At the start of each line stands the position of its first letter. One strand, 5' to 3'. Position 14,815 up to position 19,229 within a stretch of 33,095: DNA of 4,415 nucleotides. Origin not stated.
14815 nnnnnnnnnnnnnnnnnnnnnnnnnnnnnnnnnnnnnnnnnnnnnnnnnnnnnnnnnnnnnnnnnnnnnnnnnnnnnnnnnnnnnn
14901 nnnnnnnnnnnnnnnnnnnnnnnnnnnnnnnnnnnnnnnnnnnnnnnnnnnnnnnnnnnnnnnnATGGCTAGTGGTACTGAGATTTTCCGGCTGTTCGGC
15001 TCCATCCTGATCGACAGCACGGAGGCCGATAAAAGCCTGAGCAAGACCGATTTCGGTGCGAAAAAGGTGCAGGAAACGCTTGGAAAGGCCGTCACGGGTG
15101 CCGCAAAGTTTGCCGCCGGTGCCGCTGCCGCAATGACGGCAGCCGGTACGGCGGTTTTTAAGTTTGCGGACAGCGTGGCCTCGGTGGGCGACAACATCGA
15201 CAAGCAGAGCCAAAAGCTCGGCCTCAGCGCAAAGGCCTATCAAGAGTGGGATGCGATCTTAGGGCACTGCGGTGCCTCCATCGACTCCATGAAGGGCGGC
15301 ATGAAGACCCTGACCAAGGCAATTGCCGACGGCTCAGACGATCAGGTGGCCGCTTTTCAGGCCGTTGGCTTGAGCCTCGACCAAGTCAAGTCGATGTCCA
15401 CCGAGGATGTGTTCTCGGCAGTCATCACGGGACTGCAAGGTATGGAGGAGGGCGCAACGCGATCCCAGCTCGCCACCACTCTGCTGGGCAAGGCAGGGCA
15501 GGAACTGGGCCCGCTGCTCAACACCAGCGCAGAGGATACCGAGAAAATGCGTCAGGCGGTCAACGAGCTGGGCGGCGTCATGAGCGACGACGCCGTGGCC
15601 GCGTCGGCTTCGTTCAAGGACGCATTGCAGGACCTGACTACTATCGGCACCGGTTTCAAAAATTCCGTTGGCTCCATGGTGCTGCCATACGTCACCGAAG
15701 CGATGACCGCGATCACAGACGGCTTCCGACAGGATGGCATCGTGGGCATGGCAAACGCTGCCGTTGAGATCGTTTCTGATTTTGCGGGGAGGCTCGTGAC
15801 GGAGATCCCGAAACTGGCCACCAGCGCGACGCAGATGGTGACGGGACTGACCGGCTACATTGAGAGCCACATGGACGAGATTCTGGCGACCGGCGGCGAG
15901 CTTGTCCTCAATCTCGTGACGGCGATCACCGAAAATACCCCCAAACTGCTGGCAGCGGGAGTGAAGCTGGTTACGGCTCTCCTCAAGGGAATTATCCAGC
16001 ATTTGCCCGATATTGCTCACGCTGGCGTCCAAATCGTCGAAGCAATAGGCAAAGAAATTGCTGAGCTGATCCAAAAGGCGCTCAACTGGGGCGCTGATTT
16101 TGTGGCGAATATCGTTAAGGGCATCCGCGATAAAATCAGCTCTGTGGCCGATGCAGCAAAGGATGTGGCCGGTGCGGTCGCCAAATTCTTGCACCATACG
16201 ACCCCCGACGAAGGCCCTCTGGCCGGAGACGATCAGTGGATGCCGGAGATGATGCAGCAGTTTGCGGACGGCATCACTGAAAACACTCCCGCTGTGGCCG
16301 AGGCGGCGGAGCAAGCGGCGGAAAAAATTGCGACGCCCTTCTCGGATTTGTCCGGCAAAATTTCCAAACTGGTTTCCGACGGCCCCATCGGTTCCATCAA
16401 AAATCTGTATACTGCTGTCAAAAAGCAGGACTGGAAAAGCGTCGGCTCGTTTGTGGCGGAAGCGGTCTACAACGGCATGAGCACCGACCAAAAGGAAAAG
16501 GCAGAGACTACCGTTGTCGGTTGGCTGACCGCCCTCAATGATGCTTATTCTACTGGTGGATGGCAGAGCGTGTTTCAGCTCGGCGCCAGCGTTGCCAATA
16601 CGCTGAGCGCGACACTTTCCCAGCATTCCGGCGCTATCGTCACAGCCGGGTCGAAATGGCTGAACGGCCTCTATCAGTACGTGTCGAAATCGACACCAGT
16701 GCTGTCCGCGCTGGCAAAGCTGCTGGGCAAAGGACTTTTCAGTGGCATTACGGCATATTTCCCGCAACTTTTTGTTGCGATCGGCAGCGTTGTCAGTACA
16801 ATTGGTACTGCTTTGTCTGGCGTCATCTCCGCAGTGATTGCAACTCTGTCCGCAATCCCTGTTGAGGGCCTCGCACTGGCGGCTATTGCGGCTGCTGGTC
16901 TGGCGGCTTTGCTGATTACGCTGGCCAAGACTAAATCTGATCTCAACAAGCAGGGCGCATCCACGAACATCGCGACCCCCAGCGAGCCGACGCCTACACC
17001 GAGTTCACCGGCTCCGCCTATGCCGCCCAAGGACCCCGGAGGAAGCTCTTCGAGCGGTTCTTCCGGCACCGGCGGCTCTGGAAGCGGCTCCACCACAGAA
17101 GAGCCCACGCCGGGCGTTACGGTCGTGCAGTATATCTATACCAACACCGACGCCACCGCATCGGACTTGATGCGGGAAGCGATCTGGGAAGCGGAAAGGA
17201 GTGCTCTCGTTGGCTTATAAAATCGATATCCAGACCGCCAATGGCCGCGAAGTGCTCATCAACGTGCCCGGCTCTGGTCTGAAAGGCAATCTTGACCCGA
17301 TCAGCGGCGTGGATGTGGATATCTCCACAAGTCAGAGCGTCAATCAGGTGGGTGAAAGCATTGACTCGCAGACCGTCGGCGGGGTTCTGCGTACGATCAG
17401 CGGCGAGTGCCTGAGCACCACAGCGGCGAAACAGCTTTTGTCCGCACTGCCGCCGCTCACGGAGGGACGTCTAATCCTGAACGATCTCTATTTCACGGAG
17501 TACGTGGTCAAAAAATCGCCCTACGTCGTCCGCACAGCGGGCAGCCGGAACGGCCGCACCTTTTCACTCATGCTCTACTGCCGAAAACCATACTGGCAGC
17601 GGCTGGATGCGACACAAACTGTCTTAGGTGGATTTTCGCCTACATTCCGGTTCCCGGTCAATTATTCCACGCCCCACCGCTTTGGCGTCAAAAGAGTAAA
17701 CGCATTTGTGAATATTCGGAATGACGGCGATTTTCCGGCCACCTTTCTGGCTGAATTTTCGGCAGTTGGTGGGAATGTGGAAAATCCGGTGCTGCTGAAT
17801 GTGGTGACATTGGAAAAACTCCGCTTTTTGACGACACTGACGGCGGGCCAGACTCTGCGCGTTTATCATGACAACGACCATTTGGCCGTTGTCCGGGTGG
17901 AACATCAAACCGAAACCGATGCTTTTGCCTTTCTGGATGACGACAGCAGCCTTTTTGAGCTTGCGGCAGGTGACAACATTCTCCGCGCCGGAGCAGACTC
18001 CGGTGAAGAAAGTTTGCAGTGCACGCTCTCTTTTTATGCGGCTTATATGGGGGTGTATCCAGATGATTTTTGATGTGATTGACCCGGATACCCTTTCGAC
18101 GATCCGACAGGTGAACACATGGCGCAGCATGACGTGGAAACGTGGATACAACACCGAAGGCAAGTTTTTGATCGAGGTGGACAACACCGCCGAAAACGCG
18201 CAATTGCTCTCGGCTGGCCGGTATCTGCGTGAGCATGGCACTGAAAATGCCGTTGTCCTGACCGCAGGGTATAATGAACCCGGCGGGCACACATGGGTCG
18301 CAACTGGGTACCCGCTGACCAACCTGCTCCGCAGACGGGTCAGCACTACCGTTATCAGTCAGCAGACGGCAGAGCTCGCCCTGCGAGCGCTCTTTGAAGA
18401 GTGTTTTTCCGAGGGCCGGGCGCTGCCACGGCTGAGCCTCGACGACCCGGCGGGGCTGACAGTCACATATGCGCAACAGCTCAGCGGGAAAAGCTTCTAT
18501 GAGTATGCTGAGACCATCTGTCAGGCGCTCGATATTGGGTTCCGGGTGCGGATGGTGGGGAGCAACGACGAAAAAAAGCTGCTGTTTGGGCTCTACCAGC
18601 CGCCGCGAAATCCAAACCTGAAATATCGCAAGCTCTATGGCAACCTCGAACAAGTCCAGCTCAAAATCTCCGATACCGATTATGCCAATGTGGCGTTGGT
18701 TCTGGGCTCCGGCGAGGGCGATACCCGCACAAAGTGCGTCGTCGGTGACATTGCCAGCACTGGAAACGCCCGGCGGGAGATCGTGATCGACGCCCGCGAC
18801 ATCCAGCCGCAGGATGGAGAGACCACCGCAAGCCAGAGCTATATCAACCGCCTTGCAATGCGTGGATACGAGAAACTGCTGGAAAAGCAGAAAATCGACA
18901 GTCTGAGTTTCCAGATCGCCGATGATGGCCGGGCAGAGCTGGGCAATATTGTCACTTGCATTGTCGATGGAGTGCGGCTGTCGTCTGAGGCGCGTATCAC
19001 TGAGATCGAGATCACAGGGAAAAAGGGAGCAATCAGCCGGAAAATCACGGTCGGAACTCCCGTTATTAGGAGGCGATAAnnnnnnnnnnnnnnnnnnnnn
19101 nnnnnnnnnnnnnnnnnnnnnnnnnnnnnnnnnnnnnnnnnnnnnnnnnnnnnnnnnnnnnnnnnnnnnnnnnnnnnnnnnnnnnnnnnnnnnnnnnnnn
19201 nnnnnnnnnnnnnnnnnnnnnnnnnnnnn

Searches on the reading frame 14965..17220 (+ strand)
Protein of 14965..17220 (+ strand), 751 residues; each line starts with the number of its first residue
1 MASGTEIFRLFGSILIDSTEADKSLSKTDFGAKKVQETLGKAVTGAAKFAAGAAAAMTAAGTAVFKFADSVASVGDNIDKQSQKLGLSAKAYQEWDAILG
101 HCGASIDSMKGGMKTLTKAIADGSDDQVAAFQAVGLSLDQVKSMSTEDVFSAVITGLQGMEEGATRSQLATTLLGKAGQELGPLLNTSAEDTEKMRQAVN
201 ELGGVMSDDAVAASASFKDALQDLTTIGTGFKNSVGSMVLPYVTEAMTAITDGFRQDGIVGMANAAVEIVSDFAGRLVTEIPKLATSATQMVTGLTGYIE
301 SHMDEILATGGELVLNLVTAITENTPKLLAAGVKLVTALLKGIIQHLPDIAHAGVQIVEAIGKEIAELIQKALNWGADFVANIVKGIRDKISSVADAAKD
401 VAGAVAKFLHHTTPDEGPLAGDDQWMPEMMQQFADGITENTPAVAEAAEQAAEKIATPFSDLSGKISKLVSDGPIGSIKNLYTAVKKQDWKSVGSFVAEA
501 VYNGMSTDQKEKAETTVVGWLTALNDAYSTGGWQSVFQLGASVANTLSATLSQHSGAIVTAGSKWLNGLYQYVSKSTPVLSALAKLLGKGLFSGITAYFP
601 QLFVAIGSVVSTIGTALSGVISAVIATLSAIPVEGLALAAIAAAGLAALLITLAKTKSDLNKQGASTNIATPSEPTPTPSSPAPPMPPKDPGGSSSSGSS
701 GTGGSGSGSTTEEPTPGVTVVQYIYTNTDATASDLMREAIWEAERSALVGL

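Call 17: search_protein_families(library=phrogs, proteins=[window:14965-17220:+], max_evalue=0.001)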
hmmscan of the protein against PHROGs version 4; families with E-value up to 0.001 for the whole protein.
window:14965-17220:+ (751 aa): 23 families
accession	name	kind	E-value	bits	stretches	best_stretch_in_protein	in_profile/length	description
phrog_5493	-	tail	3.3e-27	96.2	1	261-507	729-961/1102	tail length tape measure protein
phrog_28775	-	tail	2.3e-24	86.5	2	431-635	841-1046/1303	tail length tape measure protein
phrog_4372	-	tail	1.3e-21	76.8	1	240-580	1138-1496/1681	tail length tape measure protein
phrog_8125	-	tail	2.3e-21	77.5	1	34-500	56-483/578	tail length tape measure protein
phrog_13338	-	unknown function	2.1e-20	73.6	1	28-397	16-344/903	-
phrog_9483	-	tail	9.7e-20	71.6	1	16-457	13-402/657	tail length tape measure protein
phrog_8462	-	tail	1.3e-17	64.8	1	34-555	41-498/672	tail length tape measure protein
phrog_2276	-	tail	7.1e-17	62.3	1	32-444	63-424/673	tail length tape measure protein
phrog_4200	-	tail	8.7e-16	58.5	1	195-508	269-560/732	tail length tape measure protein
phrog_2854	-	tail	9.7e-15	55.3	1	20-430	26-391/855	tail length tape measure protein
phrog_9570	-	tail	1.1e-13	52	1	33-405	54-379/689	tail length tape measure protein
phrog_305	-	tail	1.2e-13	51.6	1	101-464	376-761/1001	tail length tape measure protein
phrog_22443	-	unknown function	5.3e-12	45.7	1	25-250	21-251/1064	-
phrog_1204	-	tail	1.1e-11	44.4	1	33-409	631-999/1483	tail protein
phrog_58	-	tail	1.9e-10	40.8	1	27-468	361-1016/1544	tail length tape measure protein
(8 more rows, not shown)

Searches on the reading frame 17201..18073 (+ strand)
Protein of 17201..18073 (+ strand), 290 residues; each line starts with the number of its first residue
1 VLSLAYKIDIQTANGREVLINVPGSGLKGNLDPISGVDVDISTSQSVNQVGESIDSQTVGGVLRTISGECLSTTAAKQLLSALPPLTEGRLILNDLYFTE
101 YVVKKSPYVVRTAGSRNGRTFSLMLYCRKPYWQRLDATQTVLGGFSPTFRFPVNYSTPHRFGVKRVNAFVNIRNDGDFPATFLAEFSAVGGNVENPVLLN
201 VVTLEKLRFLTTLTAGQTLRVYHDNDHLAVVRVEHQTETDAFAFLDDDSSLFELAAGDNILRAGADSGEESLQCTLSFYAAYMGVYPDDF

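Call 17: search_protein_families(library=phrogs, proteins=[window:17201-18073:+], max_evalue=0.001)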
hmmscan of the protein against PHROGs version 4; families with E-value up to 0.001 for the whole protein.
window:17201-18073:+ (290 aa): 2 families
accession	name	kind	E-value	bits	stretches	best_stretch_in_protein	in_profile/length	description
phrog_36410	-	unknown function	3.2e-21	76.8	1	162-285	2-125/125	-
phrog_33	-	tail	3.6e-10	40.5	1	32-273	60-270/651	distal tail protein Dit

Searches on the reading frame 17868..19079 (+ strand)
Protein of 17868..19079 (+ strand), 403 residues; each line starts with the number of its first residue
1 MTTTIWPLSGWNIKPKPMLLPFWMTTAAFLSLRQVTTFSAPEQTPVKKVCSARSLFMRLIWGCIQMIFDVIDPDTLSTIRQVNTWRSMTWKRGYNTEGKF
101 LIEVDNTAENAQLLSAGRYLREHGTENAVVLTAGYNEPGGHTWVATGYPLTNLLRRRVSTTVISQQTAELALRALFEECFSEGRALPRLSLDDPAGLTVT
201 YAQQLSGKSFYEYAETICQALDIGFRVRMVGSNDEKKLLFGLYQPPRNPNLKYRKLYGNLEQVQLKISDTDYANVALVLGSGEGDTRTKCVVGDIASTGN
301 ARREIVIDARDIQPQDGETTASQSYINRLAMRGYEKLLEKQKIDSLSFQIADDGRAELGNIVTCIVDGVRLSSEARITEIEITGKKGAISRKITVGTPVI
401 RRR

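Call 17: search_protein_families(library=phrogs, proteins=[window:17868-19079:+], max_evalue=0.001)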
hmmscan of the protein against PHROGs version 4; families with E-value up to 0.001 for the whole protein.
window:17868-19079:+ (403 aa): 1 family
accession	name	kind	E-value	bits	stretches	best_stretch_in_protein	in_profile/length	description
phrog_538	-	tail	1.5e-57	196.7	1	67-397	33-375/684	minor tail protein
